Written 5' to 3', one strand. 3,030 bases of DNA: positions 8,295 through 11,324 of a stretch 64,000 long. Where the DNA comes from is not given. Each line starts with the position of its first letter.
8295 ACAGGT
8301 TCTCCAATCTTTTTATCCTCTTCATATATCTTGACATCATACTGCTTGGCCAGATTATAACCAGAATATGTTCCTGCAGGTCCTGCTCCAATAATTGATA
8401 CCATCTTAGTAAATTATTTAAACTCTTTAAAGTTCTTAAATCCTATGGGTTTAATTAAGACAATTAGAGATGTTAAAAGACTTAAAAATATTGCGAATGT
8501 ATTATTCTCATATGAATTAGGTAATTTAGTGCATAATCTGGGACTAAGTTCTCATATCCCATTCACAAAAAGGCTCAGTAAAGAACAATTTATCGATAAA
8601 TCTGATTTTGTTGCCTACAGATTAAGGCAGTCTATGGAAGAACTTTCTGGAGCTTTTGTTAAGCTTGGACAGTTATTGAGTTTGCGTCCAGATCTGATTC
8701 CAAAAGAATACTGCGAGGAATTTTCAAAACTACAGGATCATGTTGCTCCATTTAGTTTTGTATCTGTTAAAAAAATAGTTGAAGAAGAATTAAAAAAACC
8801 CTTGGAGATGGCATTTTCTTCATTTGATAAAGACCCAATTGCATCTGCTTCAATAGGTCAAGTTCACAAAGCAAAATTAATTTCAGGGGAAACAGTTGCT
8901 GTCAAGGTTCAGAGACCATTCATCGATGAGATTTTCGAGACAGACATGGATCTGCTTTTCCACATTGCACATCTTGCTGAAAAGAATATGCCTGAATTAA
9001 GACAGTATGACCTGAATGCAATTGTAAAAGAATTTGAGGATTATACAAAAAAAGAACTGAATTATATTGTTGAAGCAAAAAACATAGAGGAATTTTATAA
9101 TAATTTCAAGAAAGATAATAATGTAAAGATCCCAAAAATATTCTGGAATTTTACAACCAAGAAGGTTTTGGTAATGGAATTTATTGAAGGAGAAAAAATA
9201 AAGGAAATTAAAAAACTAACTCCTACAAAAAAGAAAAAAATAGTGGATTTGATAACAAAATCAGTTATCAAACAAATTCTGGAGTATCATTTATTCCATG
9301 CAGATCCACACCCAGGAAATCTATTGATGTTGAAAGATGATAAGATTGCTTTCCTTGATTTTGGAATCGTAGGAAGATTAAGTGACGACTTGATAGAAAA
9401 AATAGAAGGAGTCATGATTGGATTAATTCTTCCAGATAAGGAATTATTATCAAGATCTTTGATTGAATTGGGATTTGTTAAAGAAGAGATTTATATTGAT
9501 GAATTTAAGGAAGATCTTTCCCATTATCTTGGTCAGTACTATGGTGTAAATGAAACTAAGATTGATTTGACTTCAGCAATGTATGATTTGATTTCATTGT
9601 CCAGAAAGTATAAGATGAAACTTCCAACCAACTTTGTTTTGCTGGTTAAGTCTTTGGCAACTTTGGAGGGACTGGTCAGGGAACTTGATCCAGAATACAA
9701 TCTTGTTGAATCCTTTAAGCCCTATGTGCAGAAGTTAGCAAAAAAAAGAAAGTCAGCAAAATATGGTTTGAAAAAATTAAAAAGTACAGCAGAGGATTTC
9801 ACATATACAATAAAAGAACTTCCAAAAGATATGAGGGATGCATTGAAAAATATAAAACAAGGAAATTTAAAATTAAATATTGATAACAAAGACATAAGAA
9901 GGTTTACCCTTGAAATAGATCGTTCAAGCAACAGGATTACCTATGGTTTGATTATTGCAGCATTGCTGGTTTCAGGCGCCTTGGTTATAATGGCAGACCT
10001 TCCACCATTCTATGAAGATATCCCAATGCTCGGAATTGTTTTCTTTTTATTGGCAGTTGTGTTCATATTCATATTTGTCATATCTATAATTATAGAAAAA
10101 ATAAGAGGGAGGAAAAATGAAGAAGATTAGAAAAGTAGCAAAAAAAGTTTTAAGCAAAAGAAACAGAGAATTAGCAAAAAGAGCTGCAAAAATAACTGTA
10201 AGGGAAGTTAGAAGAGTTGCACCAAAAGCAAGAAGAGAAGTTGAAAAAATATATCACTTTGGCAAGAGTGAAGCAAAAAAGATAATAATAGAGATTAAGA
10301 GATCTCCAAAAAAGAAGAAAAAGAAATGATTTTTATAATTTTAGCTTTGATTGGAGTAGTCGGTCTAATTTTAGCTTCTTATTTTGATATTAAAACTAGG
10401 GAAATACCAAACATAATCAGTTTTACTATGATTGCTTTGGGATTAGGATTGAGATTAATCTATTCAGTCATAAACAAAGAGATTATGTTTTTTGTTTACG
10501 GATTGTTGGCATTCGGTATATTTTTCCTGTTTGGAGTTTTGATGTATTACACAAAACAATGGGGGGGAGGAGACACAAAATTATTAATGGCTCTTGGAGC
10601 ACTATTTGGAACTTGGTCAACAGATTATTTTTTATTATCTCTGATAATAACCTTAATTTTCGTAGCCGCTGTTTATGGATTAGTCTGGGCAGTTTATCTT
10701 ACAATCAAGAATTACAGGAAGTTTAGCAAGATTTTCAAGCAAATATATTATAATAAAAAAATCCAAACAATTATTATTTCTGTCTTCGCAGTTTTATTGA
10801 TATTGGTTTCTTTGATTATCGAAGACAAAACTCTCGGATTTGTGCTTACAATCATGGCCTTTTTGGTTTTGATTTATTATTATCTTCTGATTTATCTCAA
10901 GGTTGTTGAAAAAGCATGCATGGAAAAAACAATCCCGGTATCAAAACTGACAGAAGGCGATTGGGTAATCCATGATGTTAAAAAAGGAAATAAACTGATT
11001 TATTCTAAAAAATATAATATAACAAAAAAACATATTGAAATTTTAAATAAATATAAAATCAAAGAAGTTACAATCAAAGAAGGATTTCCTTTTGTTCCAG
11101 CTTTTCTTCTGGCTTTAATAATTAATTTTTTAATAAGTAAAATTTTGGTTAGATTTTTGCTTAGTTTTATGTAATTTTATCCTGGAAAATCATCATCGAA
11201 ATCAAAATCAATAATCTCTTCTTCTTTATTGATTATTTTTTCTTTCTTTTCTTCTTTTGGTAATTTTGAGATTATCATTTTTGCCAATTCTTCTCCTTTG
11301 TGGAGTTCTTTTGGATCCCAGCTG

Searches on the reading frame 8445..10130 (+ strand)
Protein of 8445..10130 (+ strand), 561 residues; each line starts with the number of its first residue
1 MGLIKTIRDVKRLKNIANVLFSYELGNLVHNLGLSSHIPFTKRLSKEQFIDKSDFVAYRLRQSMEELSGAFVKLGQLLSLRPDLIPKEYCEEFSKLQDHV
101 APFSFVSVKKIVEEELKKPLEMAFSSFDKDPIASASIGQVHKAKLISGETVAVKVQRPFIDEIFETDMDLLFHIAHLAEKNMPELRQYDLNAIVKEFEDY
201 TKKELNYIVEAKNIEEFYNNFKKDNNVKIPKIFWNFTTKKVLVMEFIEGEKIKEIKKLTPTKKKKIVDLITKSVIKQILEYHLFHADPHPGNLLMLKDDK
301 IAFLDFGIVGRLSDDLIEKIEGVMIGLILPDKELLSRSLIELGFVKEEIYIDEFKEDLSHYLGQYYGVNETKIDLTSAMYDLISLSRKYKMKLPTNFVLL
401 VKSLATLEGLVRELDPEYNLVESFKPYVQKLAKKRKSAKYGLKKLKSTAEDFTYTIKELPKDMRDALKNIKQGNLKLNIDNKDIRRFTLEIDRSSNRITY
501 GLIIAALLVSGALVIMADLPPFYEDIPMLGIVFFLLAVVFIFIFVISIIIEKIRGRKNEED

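Call 7: search_protein_families(library=ncbifam, proteins=[window:8445-10130:+], max_evalue=10)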
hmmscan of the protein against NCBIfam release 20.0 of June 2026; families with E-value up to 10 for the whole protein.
window:8445-10130:+ (561 aa): 17 families
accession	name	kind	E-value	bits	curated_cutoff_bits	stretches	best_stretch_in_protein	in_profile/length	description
TIGR01982.1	UbiB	equivalog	2.5e-125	418.5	487.55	1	11-438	2-432/436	2-polyprenylphenol 6-hydroxylase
NF003404.0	PRK04750.1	equivalog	1.7e-96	324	667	1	9-513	3-513/529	ubiquinone biosynthesis regulatory protein kinase UbiB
NF050082.1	ATPase_MABP1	exception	8.8e-43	146.7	800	1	53-362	46-357/435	macrolide-binding ATPase MABP-1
TIGR03724.2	arch_bud32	equivalog_domain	8.5e-09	35.2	125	1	199-312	25-133/193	KEOPS complex kinase/ATPase Bud32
NF011464.0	PRK14879.1-7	equivalog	5.3e-08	32.8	246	1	222-328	63-165/221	Kae1-associated kinase Bud32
NF011460.0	PRK14879.1-1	equivalog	1.4e-07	30.9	199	1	199-315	43-162/232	Kae1-associated kinase Bud32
NF011463.0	PRK14879.1-4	equivalog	4.7e-07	29.5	188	1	224-309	77-160/237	Kae1-associated kinase Bud32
NF007174.0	PRK09605.1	equivalog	1.3e-06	27.2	447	1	186-314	353-477/535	bifunctional N(6)-L-threonylcarbamoyladenine synthase/serine/threonine protein kinase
NF033483.0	PknB_PASTA_kin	equivalog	1.2e-05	24.6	450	1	242-319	84-164/563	Stk1 family PASTA domain-containing Ser/Thr kinase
NF011461.0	PRK14879.1-2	equivalog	2.2e-05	24.4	372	1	225-361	65-188/225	Kae1-associated kinase Bud32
NF011462.0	PRK14879.1-3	equivalog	0.00016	21.5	174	1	238-309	65-128/192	Kae1-associated kinase Bud32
NF041452.1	DDP3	equivalog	0.012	15.9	140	1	204-274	38-111/116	DNA distortion polypeptide 3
NF047741.1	antiphage_MADS6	equivalog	0.015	13.9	460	1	218-267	542-594/612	methylation-associated defense system protein kinase MAD6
NF008738.0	PRK11768.1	equivalog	0.051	12.9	194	1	261-306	177-220/327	serine/threonine protein kinase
NF052427.1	StpK7MSMEG_1200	equivalog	0.13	10.7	900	1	241-310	83-156/601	serine/threonine protein kinase StpK7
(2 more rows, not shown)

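Call 8: search_protein_families(library=pfam, proteins=[window:8445-10130:+], max_evalue=0.1)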
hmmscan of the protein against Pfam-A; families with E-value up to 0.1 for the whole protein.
window:8445-10130:+ (561 aa): 9 families
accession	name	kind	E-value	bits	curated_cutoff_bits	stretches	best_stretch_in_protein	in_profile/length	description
PF03109.22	ABC1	-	1.7e-76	257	22.9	1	95-335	1-240/244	ABC1 atypical kinase-like domain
PF01163.29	RIO1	-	3.1e-09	37.2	22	1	196-307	37-149/187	RIO domain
PF01636.29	APH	-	0.0002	21.6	23.2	1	282-307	169-195/239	Phosphotransferase enzyme family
PF00069.31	Pkinase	-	0.00026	20.9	31.7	1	217-314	51-150/263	Protein kinase domain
PF20990.2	DUF2207_C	-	0.0043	17.2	33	1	424-547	81-185/247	Predicted membrane protein (DUF2207) C-terminal domain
PF11188.13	DUF2975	-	0.046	14.1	27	1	487-553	51-115/130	Protein of unknown function (DUF2975)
PF02431.20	Chalcone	-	0.048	13.5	27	1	192-275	107-183/203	Chalcone-flavanone isomerase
PF09304.16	Cortex-I_coil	-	0.061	14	60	0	419-475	23-79/107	Cortexillin coiled-coil region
PF24627.1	PUMA_CC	-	0.091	13.2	30.1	0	428-494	3-69/74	PUMA coiled-coil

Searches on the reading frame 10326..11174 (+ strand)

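Call 7: search_protein_families(library=ncbifam, proteins=[window:10326-11174:+], max_evalue=10)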
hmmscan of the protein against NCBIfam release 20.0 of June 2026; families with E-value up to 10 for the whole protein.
window:10326-11174:+ (282 aa): 2 families
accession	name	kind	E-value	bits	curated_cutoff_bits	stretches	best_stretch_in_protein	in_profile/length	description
NF040695.1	FlaK_Arch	equivalog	1.3e-13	51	330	1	8-100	4-95/230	preflagellin peptidase FlaK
NF006243.0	PRK08381.1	equivalog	0.003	17.9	79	1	84-127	43-85/89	putative monovalent cation/H+ antiporter subunit F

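Call 8: search_protein_families(library=pfam, proteins=[window:10326-11174:+], max_evalue=0.1)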
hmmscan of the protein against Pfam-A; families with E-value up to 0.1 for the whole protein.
window:10326-11174:+ (282 aa): 2 families
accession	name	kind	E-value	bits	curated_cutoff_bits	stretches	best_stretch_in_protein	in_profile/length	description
PF01478.23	Peptidase_A24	-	2.1e-13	51.1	26.5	1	9-119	2-100/104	Type IV leader peptidase family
PF06819.16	Arc_PepC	-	0.003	18.2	23.4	1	186-250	11-76/110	Archaeal Peptidase A24 C-terminal Domain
